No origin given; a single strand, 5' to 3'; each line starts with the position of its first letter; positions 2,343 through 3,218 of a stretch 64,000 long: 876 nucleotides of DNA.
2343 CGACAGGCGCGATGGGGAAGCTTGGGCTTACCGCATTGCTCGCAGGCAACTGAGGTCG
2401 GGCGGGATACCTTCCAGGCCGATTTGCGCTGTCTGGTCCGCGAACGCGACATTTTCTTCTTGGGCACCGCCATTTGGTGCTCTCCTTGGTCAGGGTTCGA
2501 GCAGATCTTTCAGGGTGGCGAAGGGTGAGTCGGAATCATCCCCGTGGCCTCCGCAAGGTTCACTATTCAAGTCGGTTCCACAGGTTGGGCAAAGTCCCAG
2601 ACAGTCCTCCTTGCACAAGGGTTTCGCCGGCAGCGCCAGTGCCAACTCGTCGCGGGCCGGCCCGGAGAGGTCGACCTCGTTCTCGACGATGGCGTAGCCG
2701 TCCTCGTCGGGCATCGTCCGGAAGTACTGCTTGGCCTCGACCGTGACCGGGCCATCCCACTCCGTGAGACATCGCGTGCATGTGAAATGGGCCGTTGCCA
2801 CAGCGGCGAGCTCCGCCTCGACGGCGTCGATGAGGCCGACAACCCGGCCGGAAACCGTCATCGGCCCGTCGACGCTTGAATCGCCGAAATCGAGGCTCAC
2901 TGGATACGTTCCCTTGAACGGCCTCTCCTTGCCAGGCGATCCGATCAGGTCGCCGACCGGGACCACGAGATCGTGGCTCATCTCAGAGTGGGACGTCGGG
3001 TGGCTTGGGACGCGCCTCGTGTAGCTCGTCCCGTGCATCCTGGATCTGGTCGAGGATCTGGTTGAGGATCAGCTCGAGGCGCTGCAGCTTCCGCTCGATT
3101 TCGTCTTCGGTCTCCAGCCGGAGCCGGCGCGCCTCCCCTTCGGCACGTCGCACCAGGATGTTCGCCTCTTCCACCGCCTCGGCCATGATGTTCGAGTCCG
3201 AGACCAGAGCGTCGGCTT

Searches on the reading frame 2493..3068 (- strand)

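Call 36: search_protein_families(library=pfam, proteins=[window:2493-3068:-], max_evalue=0.001)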
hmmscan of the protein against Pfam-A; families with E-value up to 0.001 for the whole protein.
window:2493-3068:- (192 aa): 1 family
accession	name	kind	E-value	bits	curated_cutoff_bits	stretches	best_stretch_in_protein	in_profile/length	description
PF02620.22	YceD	-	1.4e-20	74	33.2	1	88-189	4-118/119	Large ribosomal RNA subunit accumulation protein YceD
